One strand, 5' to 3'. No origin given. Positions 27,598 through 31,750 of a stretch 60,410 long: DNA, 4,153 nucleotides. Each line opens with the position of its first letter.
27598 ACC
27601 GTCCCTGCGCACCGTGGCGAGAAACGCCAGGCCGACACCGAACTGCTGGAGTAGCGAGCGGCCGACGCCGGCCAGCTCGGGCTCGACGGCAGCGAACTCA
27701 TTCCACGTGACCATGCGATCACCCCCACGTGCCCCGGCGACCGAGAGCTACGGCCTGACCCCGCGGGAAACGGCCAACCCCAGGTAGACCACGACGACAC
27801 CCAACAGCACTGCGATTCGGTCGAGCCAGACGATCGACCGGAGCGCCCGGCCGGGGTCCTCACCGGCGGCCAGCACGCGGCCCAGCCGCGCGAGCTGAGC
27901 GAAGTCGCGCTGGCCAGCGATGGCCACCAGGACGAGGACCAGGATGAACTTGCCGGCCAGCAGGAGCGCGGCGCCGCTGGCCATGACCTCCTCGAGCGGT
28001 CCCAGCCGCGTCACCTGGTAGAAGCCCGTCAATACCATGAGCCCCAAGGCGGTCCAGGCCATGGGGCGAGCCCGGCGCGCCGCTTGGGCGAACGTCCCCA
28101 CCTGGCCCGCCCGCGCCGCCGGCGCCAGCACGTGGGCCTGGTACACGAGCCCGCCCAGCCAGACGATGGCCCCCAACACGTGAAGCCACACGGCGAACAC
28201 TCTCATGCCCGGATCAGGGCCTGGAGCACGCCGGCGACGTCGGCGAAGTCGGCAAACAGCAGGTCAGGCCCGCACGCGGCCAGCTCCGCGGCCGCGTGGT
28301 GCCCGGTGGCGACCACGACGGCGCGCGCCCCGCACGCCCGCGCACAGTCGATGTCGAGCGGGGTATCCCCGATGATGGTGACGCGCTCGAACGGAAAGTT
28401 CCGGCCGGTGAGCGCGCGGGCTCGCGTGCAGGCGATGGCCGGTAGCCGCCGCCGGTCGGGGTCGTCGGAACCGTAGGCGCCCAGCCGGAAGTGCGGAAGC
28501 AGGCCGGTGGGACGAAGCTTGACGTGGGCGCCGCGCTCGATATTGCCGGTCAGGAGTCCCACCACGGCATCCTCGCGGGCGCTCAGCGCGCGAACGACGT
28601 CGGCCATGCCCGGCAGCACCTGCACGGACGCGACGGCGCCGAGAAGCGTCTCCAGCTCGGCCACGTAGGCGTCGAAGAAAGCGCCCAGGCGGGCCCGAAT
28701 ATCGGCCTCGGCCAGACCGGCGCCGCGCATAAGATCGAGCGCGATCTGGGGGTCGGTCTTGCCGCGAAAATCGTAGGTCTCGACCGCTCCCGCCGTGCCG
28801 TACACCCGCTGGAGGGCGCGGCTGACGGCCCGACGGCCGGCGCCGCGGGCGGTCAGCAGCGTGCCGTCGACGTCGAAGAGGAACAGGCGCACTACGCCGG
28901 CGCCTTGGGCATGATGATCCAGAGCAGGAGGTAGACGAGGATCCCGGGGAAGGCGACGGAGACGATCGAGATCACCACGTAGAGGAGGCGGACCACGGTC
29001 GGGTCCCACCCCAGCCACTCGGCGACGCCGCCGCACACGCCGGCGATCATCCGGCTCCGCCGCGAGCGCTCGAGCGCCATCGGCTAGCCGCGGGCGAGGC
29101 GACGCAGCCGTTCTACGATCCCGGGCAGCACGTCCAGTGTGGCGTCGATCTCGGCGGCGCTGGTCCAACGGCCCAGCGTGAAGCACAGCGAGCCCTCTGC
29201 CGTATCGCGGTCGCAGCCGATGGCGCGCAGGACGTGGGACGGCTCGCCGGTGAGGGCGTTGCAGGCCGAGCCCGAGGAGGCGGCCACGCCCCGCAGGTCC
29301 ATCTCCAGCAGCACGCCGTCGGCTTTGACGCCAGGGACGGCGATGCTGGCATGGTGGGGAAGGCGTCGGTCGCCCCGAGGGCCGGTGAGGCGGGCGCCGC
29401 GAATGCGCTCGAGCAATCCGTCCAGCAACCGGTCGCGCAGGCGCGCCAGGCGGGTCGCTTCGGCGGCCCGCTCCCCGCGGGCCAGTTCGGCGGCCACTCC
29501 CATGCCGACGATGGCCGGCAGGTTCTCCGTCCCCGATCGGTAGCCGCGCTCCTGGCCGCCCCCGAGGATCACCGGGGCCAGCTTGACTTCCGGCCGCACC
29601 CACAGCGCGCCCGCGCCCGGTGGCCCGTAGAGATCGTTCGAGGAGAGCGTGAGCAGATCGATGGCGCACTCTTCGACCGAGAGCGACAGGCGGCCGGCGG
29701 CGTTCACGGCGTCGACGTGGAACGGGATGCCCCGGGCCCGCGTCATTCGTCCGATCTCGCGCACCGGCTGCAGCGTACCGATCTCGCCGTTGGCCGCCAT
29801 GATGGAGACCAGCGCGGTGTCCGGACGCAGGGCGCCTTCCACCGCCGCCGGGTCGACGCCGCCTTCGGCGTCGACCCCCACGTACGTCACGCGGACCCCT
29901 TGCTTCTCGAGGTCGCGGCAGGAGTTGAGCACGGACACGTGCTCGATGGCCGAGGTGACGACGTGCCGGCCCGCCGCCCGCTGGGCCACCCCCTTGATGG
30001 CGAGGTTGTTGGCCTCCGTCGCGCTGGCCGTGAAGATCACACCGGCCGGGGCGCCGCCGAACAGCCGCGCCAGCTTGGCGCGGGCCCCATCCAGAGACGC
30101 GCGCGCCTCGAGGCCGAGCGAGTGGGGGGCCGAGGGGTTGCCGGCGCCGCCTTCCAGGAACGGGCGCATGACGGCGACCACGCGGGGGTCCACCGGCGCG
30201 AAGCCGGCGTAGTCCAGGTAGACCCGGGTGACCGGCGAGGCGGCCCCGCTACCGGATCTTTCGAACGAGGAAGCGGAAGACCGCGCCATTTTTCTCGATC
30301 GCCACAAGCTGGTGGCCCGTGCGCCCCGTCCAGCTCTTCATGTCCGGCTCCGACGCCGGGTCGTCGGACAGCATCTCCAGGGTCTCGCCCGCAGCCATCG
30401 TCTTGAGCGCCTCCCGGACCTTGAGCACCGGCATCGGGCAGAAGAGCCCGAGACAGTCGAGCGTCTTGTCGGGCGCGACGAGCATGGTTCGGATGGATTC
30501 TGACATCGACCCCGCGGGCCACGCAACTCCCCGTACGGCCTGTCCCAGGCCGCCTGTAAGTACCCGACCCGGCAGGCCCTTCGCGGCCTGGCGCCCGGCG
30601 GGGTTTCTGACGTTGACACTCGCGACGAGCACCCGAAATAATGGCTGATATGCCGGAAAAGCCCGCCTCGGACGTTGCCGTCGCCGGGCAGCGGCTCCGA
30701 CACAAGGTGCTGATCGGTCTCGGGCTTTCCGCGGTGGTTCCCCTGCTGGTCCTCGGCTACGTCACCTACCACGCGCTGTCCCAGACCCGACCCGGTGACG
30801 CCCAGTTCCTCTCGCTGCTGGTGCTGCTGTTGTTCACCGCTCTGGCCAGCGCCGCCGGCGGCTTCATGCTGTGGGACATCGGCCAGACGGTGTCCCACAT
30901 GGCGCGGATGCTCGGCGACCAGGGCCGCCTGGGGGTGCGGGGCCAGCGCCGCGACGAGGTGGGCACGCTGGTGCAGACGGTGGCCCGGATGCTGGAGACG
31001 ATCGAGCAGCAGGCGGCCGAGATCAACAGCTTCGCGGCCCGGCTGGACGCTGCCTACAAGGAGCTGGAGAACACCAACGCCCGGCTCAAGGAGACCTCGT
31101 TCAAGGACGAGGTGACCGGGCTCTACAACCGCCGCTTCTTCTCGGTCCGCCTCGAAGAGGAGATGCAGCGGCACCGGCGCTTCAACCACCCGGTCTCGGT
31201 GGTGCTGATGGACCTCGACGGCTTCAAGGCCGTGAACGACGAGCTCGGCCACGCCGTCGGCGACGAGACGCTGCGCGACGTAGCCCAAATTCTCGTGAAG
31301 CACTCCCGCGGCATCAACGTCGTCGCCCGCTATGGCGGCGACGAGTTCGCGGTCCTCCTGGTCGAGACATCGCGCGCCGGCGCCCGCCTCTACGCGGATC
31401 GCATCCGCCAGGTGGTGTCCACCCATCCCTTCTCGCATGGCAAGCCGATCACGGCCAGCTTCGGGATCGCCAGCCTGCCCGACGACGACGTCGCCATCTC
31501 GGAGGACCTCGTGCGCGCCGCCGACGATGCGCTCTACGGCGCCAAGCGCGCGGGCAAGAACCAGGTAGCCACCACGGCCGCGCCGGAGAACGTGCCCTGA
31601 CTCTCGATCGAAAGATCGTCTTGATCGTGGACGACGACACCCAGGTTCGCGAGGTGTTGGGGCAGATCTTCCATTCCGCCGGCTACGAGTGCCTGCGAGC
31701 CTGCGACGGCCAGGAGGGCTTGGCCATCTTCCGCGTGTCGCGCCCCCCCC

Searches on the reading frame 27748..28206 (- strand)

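Call 66: search_protein_families(library=pfam, proteins=[window:27748-28206:-], max_evalue=0.00001)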
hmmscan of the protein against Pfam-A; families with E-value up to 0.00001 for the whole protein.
window:27748-28206:- (152 aa): 1 family
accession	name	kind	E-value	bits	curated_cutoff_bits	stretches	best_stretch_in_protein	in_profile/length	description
PF05425.18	CopD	-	3.4e-08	34.2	32.1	1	41-142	2-101/105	Copper resistance protein D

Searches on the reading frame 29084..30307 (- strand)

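Call 66: search_protein_families(library=pfam, proteins=[window:29084-30307:-], max_evalue=0.00001)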
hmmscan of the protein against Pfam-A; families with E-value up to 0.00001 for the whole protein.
window:29084-30307:- (407 aa): 3 families
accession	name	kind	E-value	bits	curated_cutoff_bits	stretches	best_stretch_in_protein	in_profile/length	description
PF00266.25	Aminotran_5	-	5.8e-64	216.8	21.5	1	29-388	1-369/371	Aminotransferase class-V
PF01212.27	Beta_elim_lyase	-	1.1e-08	35.2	27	1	80-215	42-187/288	Beta-eliminating lyase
PF01041.23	DegT_DnrJ_EryC1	-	8.8e-07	28.9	19.8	1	90-205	42-151/360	DegT/DnrJ/EryC1/StrS aminotransferase family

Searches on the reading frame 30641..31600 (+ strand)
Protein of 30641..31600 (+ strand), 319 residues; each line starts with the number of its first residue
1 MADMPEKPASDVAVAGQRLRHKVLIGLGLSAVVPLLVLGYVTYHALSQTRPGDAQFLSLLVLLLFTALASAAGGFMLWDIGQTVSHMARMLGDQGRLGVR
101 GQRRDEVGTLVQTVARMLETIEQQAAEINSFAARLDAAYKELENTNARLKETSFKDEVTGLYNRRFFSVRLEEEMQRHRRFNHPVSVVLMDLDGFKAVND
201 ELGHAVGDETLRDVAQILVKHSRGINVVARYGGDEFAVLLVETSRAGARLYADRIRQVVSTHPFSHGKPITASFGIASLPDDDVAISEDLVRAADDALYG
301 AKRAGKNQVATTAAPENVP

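Call 66: search_protein_families(library=pfam, proteins=[window:30641-31600:+], max_evalue=0.00001)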
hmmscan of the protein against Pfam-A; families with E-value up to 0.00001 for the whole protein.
window:30641-31600:+ (319 aa): 1 family
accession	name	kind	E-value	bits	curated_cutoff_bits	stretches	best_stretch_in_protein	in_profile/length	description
PF00990.26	GGDEF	-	1.1e-44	152.5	23.8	1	155-308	3-161/161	Diguanylate cyclase, GGDEF domain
